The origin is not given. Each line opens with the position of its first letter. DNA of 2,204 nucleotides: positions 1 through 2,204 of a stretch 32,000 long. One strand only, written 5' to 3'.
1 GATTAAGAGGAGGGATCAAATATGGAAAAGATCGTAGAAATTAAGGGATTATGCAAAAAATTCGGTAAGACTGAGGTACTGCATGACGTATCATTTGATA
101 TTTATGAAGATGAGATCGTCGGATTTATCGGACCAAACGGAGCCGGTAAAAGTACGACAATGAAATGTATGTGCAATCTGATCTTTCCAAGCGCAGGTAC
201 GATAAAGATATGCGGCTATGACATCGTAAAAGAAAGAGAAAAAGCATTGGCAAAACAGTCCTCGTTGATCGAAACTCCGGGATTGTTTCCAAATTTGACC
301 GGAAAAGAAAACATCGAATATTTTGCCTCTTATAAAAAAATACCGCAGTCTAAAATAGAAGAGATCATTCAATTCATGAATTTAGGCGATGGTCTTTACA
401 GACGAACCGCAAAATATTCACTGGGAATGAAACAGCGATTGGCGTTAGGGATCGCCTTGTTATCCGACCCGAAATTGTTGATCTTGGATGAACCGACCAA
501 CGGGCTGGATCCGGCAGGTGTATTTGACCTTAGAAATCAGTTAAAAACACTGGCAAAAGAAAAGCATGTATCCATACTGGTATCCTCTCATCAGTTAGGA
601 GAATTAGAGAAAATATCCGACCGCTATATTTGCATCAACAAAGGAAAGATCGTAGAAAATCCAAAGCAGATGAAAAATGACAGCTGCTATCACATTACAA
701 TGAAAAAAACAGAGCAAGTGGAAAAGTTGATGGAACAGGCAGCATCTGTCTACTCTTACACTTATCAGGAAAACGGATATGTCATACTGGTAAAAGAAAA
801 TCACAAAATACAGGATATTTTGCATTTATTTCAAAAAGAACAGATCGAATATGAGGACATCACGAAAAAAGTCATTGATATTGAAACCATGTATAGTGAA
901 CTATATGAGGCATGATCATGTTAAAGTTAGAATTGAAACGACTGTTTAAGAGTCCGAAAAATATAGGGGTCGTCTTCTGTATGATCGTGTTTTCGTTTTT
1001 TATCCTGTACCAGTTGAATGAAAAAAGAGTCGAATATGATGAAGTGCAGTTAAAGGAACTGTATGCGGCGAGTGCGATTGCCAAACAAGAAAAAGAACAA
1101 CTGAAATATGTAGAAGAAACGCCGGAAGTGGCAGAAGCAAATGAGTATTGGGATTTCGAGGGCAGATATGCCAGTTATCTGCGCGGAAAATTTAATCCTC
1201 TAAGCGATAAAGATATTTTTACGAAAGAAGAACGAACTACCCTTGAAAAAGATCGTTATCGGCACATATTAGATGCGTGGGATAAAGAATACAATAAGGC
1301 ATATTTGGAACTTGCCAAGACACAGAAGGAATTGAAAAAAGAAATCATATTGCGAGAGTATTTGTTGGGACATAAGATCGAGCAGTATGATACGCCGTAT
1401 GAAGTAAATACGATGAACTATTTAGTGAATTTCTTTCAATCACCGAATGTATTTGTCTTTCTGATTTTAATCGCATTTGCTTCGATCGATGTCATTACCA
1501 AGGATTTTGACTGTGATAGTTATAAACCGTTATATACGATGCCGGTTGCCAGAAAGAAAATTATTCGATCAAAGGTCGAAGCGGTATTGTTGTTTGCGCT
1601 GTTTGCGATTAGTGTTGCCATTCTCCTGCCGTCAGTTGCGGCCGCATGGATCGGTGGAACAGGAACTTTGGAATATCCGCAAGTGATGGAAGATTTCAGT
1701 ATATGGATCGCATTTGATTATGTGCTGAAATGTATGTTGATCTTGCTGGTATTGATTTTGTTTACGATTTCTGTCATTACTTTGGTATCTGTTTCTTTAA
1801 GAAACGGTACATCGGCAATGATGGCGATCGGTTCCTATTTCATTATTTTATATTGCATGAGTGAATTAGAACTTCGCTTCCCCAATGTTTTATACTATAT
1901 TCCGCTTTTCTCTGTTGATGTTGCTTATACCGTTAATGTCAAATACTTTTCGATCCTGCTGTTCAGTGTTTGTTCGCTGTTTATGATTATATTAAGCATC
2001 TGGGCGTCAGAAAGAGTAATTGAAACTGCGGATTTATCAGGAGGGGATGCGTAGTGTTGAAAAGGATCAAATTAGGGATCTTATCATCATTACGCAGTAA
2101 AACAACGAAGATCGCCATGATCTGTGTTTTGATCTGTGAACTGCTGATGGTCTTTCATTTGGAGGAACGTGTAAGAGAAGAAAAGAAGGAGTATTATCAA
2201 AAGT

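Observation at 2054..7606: Four head-to-tail near-identical copies (exact 1394-bp period) of a 456-aa membrane-protein gene inside an ABC-transporter operon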

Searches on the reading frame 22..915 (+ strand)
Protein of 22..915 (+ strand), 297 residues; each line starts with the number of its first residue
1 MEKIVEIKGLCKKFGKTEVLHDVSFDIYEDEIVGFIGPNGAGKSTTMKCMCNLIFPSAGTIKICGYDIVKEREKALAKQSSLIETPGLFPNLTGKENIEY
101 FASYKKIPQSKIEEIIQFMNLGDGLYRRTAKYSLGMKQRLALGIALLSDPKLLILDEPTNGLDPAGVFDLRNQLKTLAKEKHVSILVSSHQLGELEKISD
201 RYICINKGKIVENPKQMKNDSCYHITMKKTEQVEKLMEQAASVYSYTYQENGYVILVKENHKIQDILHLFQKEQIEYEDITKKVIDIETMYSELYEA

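Call 5: search_protein_families(library=pfam, proteins=[window:22-915:+], max_evalue=0.1)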
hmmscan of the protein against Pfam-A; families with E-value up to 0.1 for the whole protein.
window:22-915:+ (297 aa): 9 families
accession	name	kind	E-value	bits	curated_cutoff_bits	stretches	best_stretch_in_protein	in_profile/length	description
PF00005.33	ABC_tran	-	5.9e-33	114.8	25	1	20-160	1-137/137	ABC transporter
PF13304.12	AAA_21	-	3.8e-15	57.2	27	2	78-195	188-303/304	AAA domain, putative AbiEii toxin, Type IV TA system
PF01926.29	MMR_HSR1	-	0.00077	20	21.9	1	33-108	2-74/113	50S ribosome-binding GTPase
PF02463.25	SMC_N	-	0.0019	18.1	40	0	30-50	24-44/220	RecF/RecN/SMC N terminal domain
PF13555.12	AAA_29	-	0.0027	17.9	27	1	21-58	13-50/61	P-loop containing region of AAA domain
PF13476.12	AAA_23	-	0.0071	17.4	27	0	21-60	11-49/201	AAA domain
PF13514.12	AAA_27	-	0.0099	15.9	22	1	23-55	19-51/206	AAA domain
PF00004.35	AAA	-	0.035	15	21.2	0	35-78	3-48/131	ATPase family associated with various cellular activities (AAA)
PF13401.12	AAA_22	-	0.048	14.4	27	0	34-187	9-120/130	AAA domain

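Call 6: search_protein_families(library=ncbifam, proteins=[window:22-915:+], max_evalue=0.1)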
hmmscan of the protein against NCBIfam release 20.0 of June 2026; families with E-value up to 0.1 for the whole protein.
window:22-915:+ (297 aa): 193 families (the best 25 are shown)
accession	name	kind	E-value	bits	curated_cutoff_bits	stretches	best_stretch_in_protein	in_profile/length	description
TIGR03740.1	galliderm_ABC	subfamily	4.9e-59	199.7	309.75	1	6-227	2-219/223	lantibiotic protection ABC transporter ATP-binding subunit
TIGR01188.1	drrA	subfamily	3.1e-53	181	312.45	1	12-288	1-294/302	daunorubicin resistance ABC transporter, ATP-binding protein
TIGR03522.1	GldA_ABC_ATP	equivalog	8.1e-53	179.8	402.6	1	5-294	3-300/301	gliding motility-associated ABC transporter ATP-binding subunit GldA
NF047568.1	PSM_export_PmtC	equivalog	1.1e-47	162.9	375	1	6-280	2-270/290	phenol-soluble modulin export ABC transporter ATP-binding protein PmtC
NF033858.1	ABC2_perm_RbbA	equivalog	1.6e-41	142.1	1050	1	4-219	266-486/909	ribosome-associated ATPase/putative transporter RbbA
TIGR03410.1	urea_trans_UrtE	equivalog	4.5e-40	137.5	285.8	1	6-218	2-218/230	urea ABC transporter ATP-binding subunit UrtE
TIGR03864.1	PQQ_ABC_ATP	hypoth_equivalog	9.9e-40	136.5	302.25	1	5-213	2-213/236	ABC transporter, ATP-binding subunit, PQQ-dependent alcohol dehydrogenase system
NF010060.0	PRK13537.1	equivalog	1.3e-37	129.3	521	1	3-213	14-227/314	nodulation factor ABC transporter ATP-binding protein NodI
TIGR04406.1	LPS_export_lptB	equivalog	4.8e-36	124.3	240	1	6-214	3-217/239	LPS export ABC transporter ATP-binding protein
TIGR01186.1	proV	subfamily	2.1e-35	122.5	326.6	1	12-279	1-277/363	betaine/proline/choline family ABC transporter ATP-binding protein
NF010059.0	PRK13536.1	equivalog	2.9e-35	121.6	549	1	4-213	43-256/342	nodulation factor ABC transporter ATP-binding protein NodI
TIGR03265.1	PhnT2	equivalog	1.1e-34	120.2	457.7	1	2-212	2-215/353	putative 2-aminoethylphosphonate ABC transporter ATP-binding protein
TIGR01288.1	nodI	equivalog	6.7e-34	117.3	424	1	5-213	5-217/303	nodulation factor ABC transporter ATP-binding protein NodI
TIGR02315.1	ABC_phnC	equivalog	7.1e-34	117.3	266.1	1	4-221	1-237/243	phosphonate ABC transporter ATP-binding protein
TIGR04521.1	ECF_ATPase_2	equivalog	8.5e-34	116.9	330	1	16-218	17-231/279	energy-coupling factor transporter ATPase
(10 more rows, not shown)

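Call 69: search_solved_structures(query=window:22-915:+, max_evalue=1e-30)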
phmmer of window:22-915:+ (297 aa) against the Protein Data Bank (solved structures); distinct sequences matched with E-value up to 1e-30: 19.
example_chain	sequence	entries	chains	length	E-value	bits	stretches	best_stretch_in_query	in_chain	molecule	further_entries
7w01_A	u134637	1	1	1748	1.8e-44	155.4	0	18-230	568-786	Phospholipid-transporting ATPase ABCA3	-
7w02_A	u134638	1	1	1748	1.2e-43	152.7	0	18-230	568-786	Phospholipid-transporting ATPase ABCA3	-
8edw_A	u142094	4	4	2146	2.8e-43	151.5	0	27-219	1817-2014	Phospholipid-transporting ATPase ABCA7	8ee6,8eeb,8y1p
8eop_A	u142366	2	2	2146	2e-42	148.7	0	27-219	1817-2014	Phospholipid-transporting ATPase ABCA7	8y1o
7tby_A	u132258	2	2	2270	3.6e-42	147.9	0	15-250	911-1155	ATP-binding cassette, sub-family A (ABC1), member 1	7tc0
7tdt_A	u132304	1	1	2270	3.6e-42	147.9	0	15-250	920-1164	Phospholipid-transporting ATPase ABCA1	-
7tbz_A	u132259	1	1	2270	3.6e-42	147.9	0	15-250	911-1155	ATP-binding cassette, sub-family A (ABC1), member 1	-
5xjy_A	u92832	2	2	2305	3.7e-42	147.8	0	15-250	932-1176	ATP-binding cassette sub-family A member 1 | Phospholipid-transporting ATPase ABCA1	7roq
7lkp_A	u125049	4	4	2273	6.5e-42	147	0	21-222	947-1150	Retinal-specific phospholipid-transporting ATPase ABCA4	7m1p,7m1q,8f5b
7e7i_A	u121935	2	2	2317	6.9e-42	146.9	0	21-222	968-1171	Retinal-specific phospholipid-transporting ATPase ABCA4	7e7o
7tbw_A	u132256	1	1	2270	2.5e-41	145.1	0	15-250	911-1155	ATP-binding cassette, sub-family A (ABC1), member 1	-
1vpl_A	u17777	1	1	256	2.5e-41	145.1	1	5-214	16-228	ABC transporter, ATP-binding protein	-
7lkz_A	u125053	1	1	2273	4.5e-41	144.3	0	21-222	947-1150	Retinal-specific phospholipid-transporting ATPase ABCA4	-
7e7q_A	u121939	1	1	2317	4.7e-41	144.2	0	21-222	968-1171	Retinal-specific phospholipid-transporting ATPase ABCA4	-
6xjh_C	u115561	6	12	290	1.6e-37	132.6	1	7-246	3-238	ABC transporter ATP-binding protein | ABC transporter, ATP-binding protein, putative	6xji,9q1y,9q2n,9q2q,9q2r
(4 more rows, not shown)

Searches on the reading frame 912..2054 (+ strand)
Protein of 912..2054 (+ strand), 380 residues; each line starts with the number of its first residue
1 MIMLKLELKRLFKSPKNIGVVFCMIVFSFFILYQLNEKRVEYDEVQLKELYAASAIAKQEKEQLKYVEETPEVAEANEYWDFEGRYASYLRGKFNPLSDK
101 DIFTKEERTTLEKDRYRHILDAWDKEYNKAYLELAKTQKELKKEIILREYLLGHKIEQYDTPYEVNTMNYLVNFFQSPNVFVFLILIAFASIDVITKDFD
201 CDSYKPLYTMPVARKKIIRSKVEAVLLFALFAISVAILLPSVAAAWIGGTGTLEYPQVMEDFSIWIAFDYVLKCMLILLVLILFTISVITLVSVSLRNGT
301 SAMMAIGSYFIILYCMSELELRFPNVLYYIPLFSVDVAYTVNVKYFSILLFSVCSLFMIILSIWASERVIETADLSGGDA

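Call 5: search_protein_families(library=pfam, proteins=[window:912-2054:+], max_evalue=0.1)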
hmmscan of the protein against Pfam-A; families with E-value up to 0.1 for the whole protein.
window:912-2054:+ (380 aa): 5 families
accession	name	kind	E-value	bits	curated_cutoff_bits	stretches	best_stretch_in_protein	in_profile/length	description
PF12679.13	ABC2_membrane_2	-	1.2e-14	54.7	27.2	1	1-318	1-200/283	ABC-2 family transporter protein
PF12730.13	ABC2_membrane_4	-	1e-06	29.3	27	1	167-293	44-159/179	ABC-2 family transporter protein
PF13346.12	ABC2_membrane_5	-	0.0031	17.5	25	1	179-366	36-200/205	ABC-2 family transporter protein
PF22306.1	PAV1-137_bromodom-like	-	0.0094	16.4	27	1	48-101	21-71/115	PAV1-137, bromodomain-like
PF01909.29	NTP_transf_2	-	0.099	13.5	21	0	88-146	22-70/93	Nucleotidyltransferase domain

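Call 6: search_protein_families(library=ncbifam, proteins=[window:912-2054:+], max_evalue=0.1)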
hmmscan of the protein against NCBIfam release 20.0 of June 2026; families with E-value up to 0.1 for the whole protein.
window:912-2054:+ (380 aa): 0 families
